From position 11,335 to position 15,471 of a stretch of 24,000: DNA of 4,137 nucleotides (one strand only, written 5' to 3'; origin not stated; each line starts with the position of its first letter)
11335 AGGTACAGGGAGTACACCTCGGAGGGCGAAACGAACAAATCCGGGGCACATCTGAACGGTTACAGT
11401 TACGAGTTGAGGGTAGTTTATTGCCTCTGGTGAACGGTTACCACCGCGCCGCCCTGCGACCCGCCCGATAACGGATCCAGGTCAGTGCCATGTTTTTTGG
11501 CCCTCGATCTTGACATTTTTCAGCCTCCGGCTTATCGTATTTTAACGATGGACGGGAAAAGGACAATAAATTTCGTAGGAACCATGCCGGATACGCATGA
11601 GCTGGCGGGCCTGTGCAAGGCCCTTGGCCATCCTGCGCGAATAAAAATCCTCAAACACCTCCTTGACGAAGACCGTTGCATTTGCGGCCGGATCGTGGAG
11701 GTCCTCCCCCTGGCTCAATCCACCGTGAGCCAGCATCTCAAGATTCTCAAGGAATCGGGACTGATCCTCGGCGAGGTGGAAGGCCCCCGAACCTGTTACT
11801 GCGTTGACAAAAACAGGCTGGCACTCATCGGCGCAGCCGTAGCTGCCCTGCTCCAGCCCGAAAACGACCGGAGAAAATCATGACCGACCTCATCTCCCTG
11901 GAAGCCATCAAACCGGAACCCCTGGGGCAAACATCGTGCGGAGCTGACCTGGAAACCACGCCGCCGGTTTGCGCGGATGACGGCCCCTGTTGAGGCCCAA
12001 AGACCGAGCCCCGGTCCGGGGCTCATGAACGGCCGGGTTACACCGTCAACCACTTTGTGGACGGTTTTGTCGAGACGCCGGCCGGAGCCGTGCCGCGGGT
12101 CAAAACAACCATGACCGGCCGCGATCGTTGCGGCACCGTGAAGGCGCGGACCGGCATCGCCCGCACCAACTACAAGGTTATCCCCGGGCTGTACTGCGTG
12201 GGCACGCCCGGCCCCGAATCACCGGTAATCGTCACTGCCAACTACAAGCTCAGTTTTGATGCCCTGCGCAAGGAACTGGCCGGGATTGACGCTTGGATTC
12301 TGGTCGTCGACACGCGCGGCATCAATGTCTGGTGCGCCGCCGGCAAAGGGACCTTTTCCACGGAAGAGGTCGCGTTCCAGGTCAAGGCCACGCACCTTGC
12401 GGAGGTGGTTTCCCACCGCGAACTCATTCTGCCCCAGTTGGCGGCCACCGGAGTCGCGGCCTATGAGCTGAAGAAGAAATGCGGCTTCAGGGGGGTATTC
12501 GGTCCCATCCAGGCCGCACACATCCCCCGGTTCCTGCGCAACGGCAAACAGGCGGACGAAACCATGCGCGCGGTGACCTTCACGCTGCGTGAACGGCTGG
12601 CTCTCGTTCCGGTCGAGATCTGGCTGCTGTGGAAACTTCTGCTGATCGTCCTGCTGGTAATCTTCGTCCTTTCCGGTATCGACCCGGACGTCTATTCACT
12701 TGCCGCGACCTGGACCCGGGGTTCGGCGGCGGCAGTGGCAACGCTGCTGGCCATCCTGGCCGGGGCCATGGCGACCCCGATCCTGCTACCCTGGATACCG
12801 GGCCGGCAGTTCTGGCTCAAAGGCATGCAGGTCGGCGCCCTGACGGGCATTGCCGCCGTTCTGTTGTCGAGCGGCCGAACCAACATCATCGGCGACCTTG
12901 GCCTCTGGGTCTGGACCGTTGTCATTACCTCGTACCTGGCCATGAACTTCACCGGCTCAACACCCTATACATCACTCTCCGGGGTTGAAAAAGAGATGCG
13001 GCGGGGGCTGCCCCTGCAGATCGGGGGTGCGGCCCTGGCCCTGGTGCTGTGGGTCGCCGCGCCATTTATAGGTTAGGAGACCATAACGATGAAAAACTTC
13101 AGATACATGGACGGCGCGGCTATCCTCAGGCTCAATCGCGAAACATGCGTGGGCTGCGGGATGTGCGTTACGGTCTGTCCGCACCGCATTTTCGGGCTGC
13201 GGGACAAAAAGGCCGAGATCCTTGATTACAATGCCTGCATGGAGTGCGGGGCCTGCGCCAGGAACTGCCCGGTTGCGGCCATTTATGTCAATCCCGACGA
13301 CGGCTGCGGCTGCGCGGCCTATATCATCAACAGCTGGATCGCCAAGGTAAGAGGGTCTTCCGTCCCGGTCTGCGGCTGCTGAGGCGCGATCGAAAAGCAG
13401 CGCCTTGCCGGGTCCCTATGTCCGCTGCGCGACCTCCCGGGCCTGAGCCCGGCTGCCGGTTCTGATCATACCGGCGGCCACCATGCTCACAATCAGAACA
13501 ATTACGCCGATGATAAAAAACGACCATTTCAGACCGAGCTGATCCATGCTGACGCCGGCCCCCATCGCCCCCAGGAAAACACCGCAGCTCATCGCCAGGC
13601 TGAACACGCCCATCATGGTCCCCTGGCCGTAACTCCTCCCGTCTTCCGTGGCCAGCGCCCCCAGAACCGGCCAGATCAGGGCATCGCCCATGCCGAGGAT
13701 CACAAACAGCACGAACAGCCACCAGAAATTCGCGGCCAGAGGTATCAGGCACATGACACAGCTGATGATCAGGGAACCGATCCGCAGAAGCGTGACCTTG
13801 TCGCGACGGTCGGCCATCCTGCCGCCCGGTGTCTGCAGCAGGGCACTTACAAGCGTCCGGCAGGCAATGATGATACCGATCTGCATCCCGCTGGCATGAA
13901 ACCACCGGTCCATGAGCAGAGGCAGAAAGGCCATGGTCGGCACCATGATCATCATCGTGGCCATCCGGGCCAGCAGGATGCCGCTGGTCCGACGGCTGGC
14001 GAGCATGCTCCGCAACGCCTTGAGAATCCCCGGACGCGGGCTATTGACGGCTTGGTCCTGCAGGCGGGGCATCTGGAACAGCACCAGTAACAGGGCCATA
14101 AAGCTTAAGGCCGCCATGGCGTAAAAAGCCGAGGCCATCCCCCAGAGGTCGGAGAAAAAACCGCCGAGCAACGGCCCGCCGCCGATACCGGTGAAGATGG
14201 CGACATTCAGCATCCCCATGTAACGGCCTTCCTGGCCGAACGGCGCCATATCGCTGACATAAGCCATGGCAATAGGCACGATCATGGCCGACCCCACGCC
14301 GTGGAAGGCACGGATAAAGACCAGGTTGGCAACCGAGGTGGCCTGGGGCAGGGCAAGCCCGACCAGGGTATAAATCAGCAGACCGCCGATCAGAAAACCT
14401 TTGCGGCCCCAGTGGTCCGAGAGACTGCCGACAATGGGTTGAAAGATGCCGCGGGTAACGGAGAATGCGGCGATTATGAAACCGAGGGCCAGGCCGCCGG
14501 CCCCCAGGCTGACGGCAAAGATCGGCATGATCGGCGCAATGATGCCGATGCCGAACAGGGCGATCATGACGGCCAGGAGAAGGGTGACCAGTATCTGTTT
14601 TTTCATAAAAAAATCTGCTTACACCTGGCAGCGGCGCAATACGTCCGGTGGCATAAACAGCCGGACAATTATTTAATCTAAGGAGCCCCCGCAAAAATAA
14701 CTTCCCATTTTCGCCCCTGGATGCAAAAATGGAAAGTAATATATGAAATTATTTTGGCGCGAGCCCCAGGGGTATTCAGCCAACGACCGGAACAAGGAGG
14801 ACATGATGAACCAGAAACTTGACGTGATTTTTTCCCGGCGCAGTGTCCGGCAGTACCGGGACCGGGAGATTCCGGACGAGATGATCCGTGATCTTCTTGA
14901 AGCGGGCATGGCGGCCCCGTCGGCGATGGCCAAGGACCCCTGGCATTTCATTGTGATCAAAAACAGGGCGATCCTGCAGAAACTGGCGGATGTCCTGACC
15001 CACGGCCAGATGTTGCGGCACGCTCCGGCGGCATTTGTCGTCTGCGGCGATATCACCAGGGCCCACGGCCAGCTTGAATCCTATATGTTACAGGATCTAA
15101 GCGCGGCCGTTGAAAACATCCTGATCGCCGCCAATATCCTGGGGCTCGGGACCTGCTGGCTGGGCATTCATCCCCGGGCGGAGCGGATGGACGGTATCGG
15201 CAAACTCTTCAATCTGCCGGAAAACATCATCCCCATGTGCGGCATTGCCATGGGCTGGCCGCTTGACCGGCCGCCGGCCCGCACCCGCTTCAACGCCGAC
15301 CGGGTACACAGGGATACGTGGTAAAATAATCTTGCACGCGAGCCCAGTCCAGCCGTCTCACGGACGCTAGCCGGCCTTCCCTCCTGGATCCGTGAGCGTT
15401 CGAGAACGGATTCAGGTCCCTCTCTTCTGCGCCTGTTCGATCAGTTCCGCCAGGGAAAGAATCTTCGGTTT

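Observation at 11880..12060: In-frame UGA plus SECIS-like hairpin at the 5' end of hgcA: candidate selenocysteine forming a vicinal Cys-Sec on the mercury-methylating corrinoid protein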

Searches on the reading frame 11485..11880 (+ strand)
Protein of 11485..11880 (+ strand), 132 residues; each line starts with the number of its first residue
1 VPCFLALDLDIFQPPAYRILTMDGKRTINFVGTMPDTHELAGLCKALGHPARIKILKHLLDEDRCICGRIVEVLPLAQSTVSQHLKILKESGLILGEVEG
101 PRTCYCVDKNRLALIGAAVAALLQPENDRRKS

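Call 15: search_protein_families(library=ncbifam, proteins=[window:11485-11880:+])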
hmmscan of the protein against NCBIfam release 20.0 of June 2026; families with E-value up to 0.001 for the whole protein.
window:11485-11880:+ (132 aa): 9 families
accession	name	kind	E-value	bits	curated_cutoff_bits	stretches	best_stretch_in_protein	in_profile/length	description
NF033788.1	HTH_metalloreg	subfamily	4.5e-19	68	55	1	41-113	2-74/77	metalloregulator ArsR/SmtB family transcription factor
NF033789.1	repress_SdpR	subfamily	4.1e-11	42.6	100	1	45-107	3-64/79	autorepressor SdpR family transcription factor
NF047906.1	CdPbTransRegCmtR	equivalog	6.6e-11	42.1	150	1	39-114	10-84/104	Cd(II)/Pb(II)-sensing metalloregulatory transcriptional regulator CmtR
NF041413.1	ArsR_Rv2640c_fam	equivalog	2.7e-10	40.7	155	1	38-114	30-108/118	Rv2640c family ArsR-like transcriptional regulator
NF045707.1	Dbac_1936_reg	equivalog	7.1e-10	38.8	115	1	36-114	3-80/99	ArsR/SmtB-type metalloregulator TsoR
NF052532.1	TransRegPagRBaca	equivalog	2.3e-08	34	170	1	39-90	16-67/99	transcriptional repressor PagR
NF040642.1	sulf_sens_BigR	equivalog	6.7e-07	29.3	155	1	37-113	7-82/95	sulfite-sensing transcriptional repressor BigR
NF053755.1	MsvR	equivalog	8.7e-07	28.9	220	1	45-95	8-57/236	transcriptional factor MsvR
NF007528.0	PRK10141.1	subfamily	0.00027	20.8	97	1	43-105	9-71/117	metalloregulator ArsR/SmtB family transcription factor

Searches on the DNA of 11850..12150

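Call 46: search_rna_families(source=window, start=11850, end=12150, threshold=evalue, max_evalue=10)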
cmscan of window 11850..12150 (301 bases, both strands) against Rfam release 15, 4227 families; matches with E-value up to 10: 7.
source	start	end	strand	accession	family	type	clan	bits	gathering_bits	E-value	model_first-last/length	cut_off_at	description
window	12008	12127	-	RF02793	asR3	Gene; antisense;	-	24.6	46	0.029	1-57/57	no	Pyrobaculum asRNA3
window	11979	12071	+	RF02631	Hrs13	Gene; sRNA;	-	21.6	52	0.0031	1-82/82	no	Hfq-regulated sRNA 13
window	11998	12062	-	RF02231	sX12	Gene; sRNA;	-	15.5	106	2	1-78/78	no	Xanthomonas sRNA sX12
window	12105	12150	+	RF01722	Pyrobac-1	Gene; sRNA;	-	14.8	40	4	1-54/60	3'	Pyrobac-1 RNA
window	11857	11882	+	RF03012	Mu-gpT-DE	Gene; sRNA;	-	13.9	49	1.2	1-53/53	no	Mu-gpT-DE RNA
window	11999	12051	+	RF02803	PyrR205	Gene; snRNA; snoRNA; HACA-box;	-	12.4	35.6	4.2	1-61/61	no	Pyrobaculum sRNA 205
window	11900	11949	+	RF01138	sR23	Gene; snRNA; snoRNA; CD-box;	-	9.1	45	7.2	1-54/54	no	Small nucleolar RNA sR23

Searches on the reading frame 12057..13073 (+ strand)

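Call 15: search_protein_families(library=ncbifam, proteins=[window:12057-13073:+])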
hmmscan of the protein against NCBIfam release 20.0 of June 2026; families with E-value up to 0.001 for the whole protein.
window:12057-13073:+ (339 aa): 3 families
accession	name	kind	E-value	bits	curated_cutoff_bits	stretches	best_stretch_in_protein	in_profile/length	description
NF040863.1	HgcA_corrinoid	equivalog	1e-131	439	275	1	12-337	1-324/325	mercury methylation corrinoid protein HgcA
NF043039.1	HgcAB_like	equivalog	2.1e-63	215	285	1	38-307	13-281/350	HgcAB-like fusion protein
NF003195.0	PRK04165.1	equivalog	2.1e-23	82.9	306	1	39-164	322-447/450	acetyl-CoA decarbonylase/synthase complex subunit gamma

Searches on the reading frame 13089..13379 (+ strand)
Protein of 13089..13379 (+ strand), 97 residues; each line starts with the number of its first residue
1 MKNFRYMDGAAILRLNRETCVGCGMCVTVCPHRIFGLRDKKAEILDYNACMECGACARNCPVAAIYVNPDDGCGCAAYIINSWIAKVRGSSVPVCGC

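Call 15: search_protein_families(library=ncbifam, proteins=[window:13089-13379:+])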
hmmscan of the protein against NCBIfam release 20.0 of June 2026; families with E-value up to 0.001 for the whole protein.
window:13089-13379:+ (97 aa): 73 families (the best 25 are shown)
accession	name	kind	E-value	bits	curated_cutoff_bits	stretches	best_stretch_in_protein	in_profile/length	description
NF040864.1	HgcB_ferredoxin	equivalog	2.2e-31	107.6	99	1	5-90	1-84/93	mercury methylation ferredoxin HgcB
NF043039.1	HgcAB_like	equivalog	5.1e-14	52.6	285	1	13-66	295-350/350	HgcAB-like fusion protein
NF058577.1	FdxA_fam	equivalog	6.7e-13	48.6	65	2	18-64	7-52/52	4Fe-4S ferredoxin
TIGR02179.1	PorD_KorD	subfamily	1.4e-11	44.4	60.05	1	16-69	23-76/78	2-oxoacid:acceptor oxidoreductase, delta subunit, pyruvate/2-ketoisovalerate family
NF040684.1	PorD_Arch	equivalog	1.1e-10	41.4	120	1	15-68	29-82/85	pyruvate synthase subunit PorD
NF038196.1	ferrodoxin_EFR1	subfamily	1.2e-10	41.9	75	1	15-68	182-232/242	EFR1 family ferrodoxin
NF045874.1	Vhu_polyferre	exception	9.3e-10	37.8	600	1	18-68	128-177/381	F420-non-reducing hydrogenase associated-polyferredoxin VhuB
NF040770.1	hetero_SS_HdrA2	exception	1.3e-09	36.8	1100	1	14-68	573-626/777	CoB-CoM heterodisulfide reductase HdrA2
NF007203.0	PRK09624.1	equivalog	2.4e-09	37.4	171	1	14-67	47-100/105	pyuvate ferredoxin oxidoreductase subunit delta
NF006221.0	PRK08348.1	subfamily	2.5e-09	37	124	1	13-70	39-97/136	NADH-plastoquinone oxidoreductase subunit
NF005503.0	PRK07118.1-2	equivalog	4.5e-09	36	252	2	12-44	161-193/292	RnfABCDGE type electron transport complex subunit B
TIGR02700.1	flavo_MJ0208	hypoth_equivalog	5.4e-09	35.7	251.35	1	15-66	145-195/234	dihydromethanopterin reductase (acceptor)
NF010368.0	PRK13795.1-3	equivalog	4.6e-08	31.8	588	1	19-63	588-630/635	hypothetical protein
NF010369.0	PRK13795.1-4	equivalog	5.9e-08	31.4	1086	1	18-71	576-629/633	hypothetical protein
TIGR02912.1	sulfite_red_C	equivalog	7.8e-08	31.7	324.1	1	9-66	160-219/314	sulfite reductase subunit C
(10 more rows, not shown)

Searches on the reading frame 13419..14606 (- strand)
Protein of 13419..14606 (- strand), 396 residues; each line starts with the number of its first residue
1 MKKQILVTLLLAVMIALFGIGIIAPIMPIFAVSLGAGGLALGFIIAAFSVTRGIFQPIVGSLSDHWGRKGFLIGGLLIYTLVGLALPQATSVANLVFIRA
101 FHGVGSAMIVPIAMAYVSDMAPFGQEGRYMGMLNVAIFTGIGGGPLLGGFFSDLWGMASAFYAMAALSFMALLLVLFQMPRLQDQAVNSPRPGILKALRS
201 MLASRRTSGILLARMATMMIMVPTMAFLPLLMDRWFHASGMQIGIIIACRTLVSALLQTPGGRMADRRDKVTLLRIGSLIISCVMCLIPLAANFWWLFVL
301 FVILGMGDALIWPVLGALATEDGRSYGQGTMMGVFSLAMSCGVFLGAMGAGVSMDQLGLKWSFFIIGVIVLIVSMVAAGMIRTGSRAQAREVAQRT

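Call 16: search_protein_families(library=pfam, proteins=[window:13419-14606:-], max_evalue=0.00001)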
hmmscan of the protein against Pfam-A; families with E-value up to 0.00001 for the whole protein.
window:13419-14606:- (396 aa): 3 families
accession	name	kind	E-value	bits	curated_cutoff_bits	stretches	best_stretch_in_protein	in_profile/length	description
PF07690.21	MFS_1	-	3.2e-53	181.3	33.4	2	9-231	1-228/347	Major Facilitator Superfamily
PF12832.13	MFS_1_like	-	5e-13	49.3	25.2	1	161-364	162-372/373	MFS_1 like family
PF05977.19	MFS_3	-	2.4e-09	36.6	27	1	7-377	13-390/524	Transmembrane secretion effector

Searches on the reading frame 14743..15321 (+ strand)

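Call 16: search_protein_families(library=pfam, proteins=[window:14743-15321:+], max_evalue=0.00001)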
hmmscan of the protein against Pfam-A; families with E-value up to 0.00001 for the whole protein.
window:14743-15321:+ (193 aa): 2 families
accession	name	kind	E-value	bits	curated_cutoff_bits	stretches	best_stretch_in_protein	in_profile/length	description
PF00881.29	Nitroreductase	-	1.1e-28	101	23.5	2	30-85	2-57/167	Nitroreductase family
PF14512.11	TM1586_NiRdase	-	2.2e-11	44.2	27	0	46-77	158-189/215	Putative TM nitroreductase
